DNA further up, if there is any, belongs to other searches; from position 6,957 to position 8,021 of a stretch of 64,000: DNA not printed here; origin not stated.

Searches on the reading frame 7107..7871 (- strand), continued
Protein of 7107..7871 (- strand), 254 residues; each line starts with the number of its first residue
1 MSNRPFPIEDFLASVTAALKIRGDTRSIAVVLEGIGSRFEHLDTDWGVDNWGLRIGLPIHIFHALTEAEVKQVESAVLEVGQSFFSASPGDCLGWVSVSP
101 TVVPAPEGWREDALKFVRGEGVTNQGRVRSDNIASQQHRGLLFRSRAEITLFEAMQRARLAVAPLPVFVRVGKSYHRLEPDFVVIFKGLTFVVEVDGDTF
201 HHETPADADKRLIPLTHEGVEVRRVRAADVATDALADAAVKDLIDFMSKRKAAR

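Call 93: search_protein_families(library=pfam, proteins=[L076:5878-6369:+, L076:6365-6811:+, L076:6751-9387:+, L090:3590-4567:+, L091:1366-2523:+, L008:6541-7842:+, L009:4268-6220:+, L010:6220-7899:+, L009:8882-9580:+], max_evalue=0.001)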
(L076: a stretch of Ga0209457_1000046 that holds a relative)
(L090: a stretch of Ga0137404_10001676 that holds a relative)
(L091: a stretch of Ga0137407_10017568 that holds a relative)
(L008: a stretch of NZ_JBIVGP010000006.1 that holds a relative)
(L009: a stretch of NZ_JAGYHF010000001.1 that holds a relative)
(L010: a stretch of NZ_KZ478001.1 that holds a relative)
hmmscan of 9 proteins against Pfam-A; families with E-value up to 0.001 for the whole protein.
L076:5878-6369:+ (164 aa): 1 family
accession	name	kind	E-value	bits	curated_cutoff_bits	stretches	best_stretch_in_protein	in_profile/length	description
PF08937.16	ThsB_TIR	-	1.3e-27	96.5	21.2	1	6-101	1-100/100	Thoeris protein ThsB, TIR-like domain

L076:6365-6811:+ (149 aa): 0 families

L076:6751-9387:+ (879 aa): 4 families
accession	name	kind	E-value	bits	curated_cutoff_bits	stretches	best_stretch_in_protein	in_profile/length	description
PF06616.17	BsuBI_PstI_RE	-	9.5e-62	207.4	27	1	716-868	1-153/154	BsuBI/PstI restriction endonuclease domain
PF17728.7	BsuBI_PstI_RE_N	-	5.3e-55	185.5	27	1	567-704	2-139/140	BsuBI/PstI restriction endonuclease HTH domain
PF07669.17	Eco57I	-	3.9e-14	53.5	25.3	1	174-276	69-171/171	Eco57I restriction-modification methylase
PF02384.22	N6_Mtase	-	5.5e-12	46.1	20.4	1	70-242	20-185/311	N-6 DNA Methylase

L090:3590-4567:+ (326 aa): 1 family
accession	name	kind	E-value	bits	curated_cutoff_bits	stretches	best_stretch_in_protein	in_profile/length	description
PF10137.14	CAP12-PCTIR_TIR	-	1.4e-35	122.3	24.7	1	184-300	1-118/119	CAP12/Pycsar effector protein, TIR domain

L091:1366-2523:+ (386 aa): 1 family
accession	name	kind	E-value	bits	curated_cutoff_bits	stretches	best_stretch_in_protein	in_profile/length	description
PF10137.14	CAP12-PCTIR_TIR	-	2.3e-05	24.8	24.7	1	113-175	44-109/119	CAP12/Pycsar effector protein, TIR domain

L008:6541-7842:+ (434 aa): 1 family
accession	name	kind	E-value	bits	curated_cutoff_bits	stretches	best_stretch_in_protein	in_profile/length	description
PF08867.16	FRG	-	5.1e-07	31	25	1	23-113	3-92/94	FRG domain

L009:4268-6220:+ (651 aa): 6 families
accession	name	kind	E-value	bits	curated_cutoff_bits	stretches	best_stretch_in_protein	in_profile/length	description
PF20469.4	OLD-like_TOPRIM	-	1.1e-14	55.1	23.2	1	417-480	2-67/67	Overcoming lysogenization defect protein-like, TOPRIM domain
PF11398.14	DUF2813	-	6.3e-11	42.7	21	1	32-157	19-138/372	Protein of unknown function (DUF2813)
PF13304.12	AAA_21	-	1.6e-10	42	27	1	38-366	2-301/304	AAA domain, putative AbiEii toxin, Type IV TA system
PF13175.12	AAA_15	-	2.9e-10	40.7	32.1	1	12-362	1-368/374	AAA ATPase domain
PF02463.25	SMC_N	-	7.9e-09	35.7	40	1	14-371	2-205/220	RecF/RecN/SMC N terminal domain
PF13476.12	AAA_23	-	1.2e-06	29.8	27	1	16-69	1-54/201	AAA domain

L010:6220-7899:+ (560 aa): 5 families
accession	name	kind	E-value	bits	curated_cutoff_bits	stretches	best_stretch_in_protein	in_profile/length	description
PF00580.27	UvrD-helicase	-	1.8e-34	120.1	23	2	133-218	186-270/271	UvrD/REP helicase N-terminal domain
PF13361.12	UvrD_C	-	7.6e-27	95.1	25.6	2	460-520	280-348/350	UvrD-like helicase C-terminal domain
PF13245.12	AAA_19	-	8.6e-15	55.5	25.1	1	27-201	11-131/134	AAA domain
PF13538.12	UvrD_C_2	-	2.1e-08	34.3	27.4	1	467-517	2-51/52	UvrD-like helicase C-terminal domain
PF01443.25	Viral_helicase1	-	3.6e-05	24.1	21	0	462-517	172-226/228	Viral superfamily 1 RNA helicase core domain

L009:8882-9580:+ (233 aa): 0 families

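Call 94: search_protein_families(library=padloc, proteins=[L076:5878-6369:+, L076:6365-6811:+, L076:6751-9387:+, L090:3590-4567:+, L091:1366-2523:+, L008:6541-7842:+, L009:4268-6220:+, L010:6220-7899:+, L009:8882-9580:+, L001:2642-3664:+], max_evalue=0.00001)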
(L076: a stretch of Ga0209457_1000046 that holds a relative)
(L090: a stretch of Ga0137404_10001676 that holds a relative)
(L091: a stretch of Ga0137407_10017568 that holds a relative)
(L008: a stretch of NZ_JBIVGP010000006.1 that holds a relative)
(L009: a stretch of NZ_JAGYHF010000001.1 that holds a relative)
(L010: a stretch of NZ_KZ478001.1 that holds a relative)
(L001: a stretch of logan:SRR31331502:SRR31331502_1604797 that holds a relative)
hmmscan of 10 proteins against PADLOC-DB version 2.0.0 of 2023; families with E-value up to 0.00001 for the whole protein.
L076:5878-6369:+ (164 aa): 4 families
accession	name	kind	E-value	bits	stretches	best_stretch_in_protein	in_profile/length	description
PDLC00433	ThsB1|ThsB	-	2.8e-76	253.1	1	1-162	1-163/164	TIR-like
PDLC04688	PDC-M50B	-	1.6e-66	221.5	1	1-160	1-159/162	-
PDLC00431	ThsB1|ThsB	-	1e-64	215.8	1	1-161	1-161/162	TIR-like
PDLC00418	ThsB1|ThsB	-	1.1e-07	29.8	1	46-103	50-107/155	TIR-like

L076:6365-6811:+ (149 aa): 4 families
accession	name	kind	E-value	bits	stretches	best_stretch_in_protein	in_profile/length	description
PDLC04686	PDC-M50A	-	6.6e-28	95.6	1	18-141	6-126/134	-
PDLC04685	PDC-M50A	-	2e-18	64.9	1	19-126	7-112/130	-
PDLC04687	PDC-M50A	-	2.9e-18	64.3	1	19-145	14-138/144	-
PDLC04684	PDC-M50A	-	2.3e-14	52.1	1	21-146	18-137/159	-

L076:6751-9387:+ (879 aa): 24 families
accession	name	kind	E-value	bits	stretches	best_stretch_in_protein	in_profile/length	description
PDLC03359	MTase_II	-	0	1432.2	1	51-875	11-839/840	Type II methyltransferase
PDLC03227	MTase_II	-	2.9e-164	545.6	1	53-552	5-488/494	Type II methyltransferase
PDLC03420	REase_II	-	7e-136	450.5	1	566-876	6-316/317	Type II restriction enzyme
PDLC03412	REase_II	-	1.4e-45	154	1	571-872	16-322/324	Type II restriction enzyme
PDLC03338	MTase_II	-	1.9e-43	147.1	1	58-546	112-592/604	Type II methyltransferase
PDLC03248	MTase_II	-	2e-18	64.4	1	72-303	6-208/521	Type II methyltransferase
PDLC03267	MTase_II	-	1.6e-15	55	1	70-326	11-250/539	Type II methyltransferase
PDLC03335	MTase_II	-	3.9e-14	50.2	1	66-290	70-302/607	Type II methyltransferase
PDLC04134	mad2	-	2.2e-13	47.9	1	64-270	259-426/492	mads_2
PDLC03237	MTase_II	-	8.3e-13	45.1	1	214-305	281-370/1036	Type II methyltransferase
PDLC03719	oMTase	-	1.3e-12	45.4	1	64-327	14-252/387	orphan methyltransferase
PDLC03258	MTase_II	-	5.8e-12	43.4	1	65-327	12-237/366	Type II methyltransferase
PDLC03282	MTase_II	-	2.6e-11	41.5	1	158-294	55-188/386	Type II methyltransferase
PDLC03347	MTase_II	-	3.8e-11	40.4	1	185-292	92-202/488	Type II methyltransferase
PDLC03331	MTase_II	-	8.6e-10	35.9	1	67-288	21-224/541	Type II methyltransferase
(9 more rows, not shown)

L090:3590-4567:+ (326 aa): 9 families
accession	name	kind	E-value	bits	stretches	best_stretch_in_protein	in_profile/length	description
PDLC05005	PDC-S35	-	1.3e-71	239.5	1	70-325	11-262/264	-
PDLC05007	PDC-S35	-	5.8e-70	234.1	1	173-325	124-277/278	-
PDLC05004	PDC-S35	-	6.8e-62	207.5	1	175-324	112-263/265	-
PDLC05006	PDC-S35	-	1.4e-45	153.5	1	173-324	73-230/231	-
PDLC05003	PDC-S35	-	6e-39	132.1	1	172-324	79-239/245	-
PDLC00731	Effector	-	1e-12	45.7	1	223-301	197-277/306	TIR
PDLC00729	Effector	-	4.5e-11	40.7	1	234-304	58-127/310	TIR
PDLC00732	Effector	-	6.7e-10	36.4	1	223-302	193-274/301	TIR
PDLC02371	PycTIR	-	2.3e-08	31.7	1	207-300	177-261/288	-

L091:1366-2523:+ (386 aa): 0 families

L008:6541-7842:+ (434 aa): 1 family
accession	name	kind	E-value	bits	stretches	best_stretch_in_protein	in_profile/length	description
PDLC04938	PDC-S15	-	3e-08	31.4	1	1-179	40-202/276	-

L009:4268-6220:+ (651 aa): 63 families (the best 25 are shown)
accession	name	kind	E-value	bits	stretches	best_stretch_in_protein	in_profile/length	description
PDLC00097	GajA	-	0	1098.6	1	12-651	1-640/640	AAA ATPase domain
PDLC00090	GajA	-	5.3e-245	813.1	1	12-649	1-657/659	AAA ATPase domain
PDLC00061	GajA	-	2.2e-144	480.4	1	12-648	1-648/652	AAA ATPase domain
PDLC00074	GajA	-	3.8e-119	396.6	2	215-567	3-363/480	AAA ATPase domain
PDLC00089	GajA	-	1.9e-112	373.8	1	353-651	4-311/311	AAA ATPase domain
PDLC00070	GajA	-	4.4e-37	126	1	12-531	1-505/596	AAA ATPase domain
PDLC00096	GajA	-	2e-28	97.5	1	12-467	1-435/630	AAA ATPase domain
PDLC00067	GajA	-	1.3e-26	91.3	1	12-480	3-460/604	AAA ATPase domain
PDLC00094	GajA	-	2e-26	90.6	1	12-481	1-455/569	AAA ATPase domain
PDLC00091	GajA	-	7.7e-24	82.5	1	12-468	1-448/627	AAA ATPase domain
PDLC02358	Old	-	9.9e-22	75.4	1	12-482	2-450/578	Old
PDLC00099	GajA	-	1.1e-21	75.5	1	12-467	1-441/626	AAA ATPase domain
PDLC00071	GajA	-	9.2e-21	72.2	1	12-467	1-421/588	AAA ATPase domain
PDLC00077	GajA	-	3.4e-20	70.2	1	157-484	180-502/616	AAA ATPase domain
PDLC00065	GajA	-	2e-19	67.8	1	320-485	330-510/670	AAA ATPase domain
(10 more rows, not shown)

L010:6220-7899:+ (560 aa): 48 families (the best 25 are shown)
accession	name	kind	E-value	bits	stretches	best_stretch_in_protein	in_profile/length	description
PDLC00144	GajB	-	5.1e-265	878.3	1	1-554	1-554/559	UrvD helicase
PDLC00103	GajB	-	9.1e-202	670.2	2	131-551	183-605/612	UrvD helicase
PDLC00134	GajB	-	9.9e-113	375.4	2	131-364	184-418/431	UrvD helicase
PDLC00116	GajB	-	5.9e-102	340.1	1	6-539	4-536/557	UrvD helicase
PDLC03802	RTasHel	-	5.7e-75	251.5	3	132-304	164-324/675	DRT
PDLC00117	GajB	-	4.2e-58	195.3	2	132-549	191-598/604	UrvD helicase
PDLC00107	GajB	-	2e-43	146.9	2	128-325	184-375/587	UrvD helicase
PDLC00114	GajB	-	2.7e-42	143.2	3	132-300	188-357/635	UrvD helicase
PDLC00132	GajB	-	2.3e-41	140.2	3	133-334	188-389/625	UrvD helicase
PDLC00123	GajB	-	6.8e-39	131.9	2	133-531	150-519/540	UrvD helicase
PDLC00121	GajB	-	8.9e-39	131.4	2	130-321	174-358/565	UrvD helicase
PDLC00122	GajB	-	2.6e-32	110.4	2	140-241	143-245/502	UrvD helicase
PDLC00130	GajB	-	6.3e-31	105.3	2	132-302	178-344/589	UrvD helicase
PDLC00127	GajB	-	7.6e-28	95.3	2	131-315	173-360/594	UrvD helicase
PDLC00119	GajB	-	9.2e-28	95.5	2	134-275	193-329/565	UrvD helicase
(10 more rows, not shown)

L009:8882-9580:+ (233 aa): 0 families

L001:2642-3664:+ (341 aa): 5 families
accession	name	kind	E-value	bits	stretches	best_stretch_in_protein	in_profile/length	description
PDLC05005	PDC-S35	-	1.1e-17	62.6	1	156-290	117-239/264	-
PDLC05003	PDC-S35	-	1e-13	49.4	1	155-289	87-215/245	-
PDLC05007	PDC-S35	-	1.4e-13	49.1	1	155-282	131-246/278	-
PDLC05004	PDC-S35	-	8.2e-12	43.3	1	156-290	118-241/265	-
PDLC05006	PDC-S35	-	2.2e-11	41.6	1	155-282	80-199/231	-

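Call 95: search_protein_families(library=pfam, alignment_id=A2, max_evalue=1)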
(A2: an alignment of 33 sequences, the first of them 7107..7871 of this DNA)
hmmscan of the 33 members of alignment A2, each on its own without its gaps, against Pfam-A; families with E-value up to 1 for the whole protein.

A. member 1, window:7107-7871:- (254 aa): 0 families

B. families by the number of members that match (of 33 scanned): 4 families
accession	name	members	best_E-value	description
PF04480.18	DUF559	6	0.05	Protein of unknown function (DUF559)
PF03130.22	HEAT_PBS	1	0.059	PBS lyase HEAT-like repeat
PF21551.2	CSL4_N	1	0.062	Exosome complex component CSL4, N-terminal domain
PF18741.7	MTES_1575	1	0.11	REase_MTES_1575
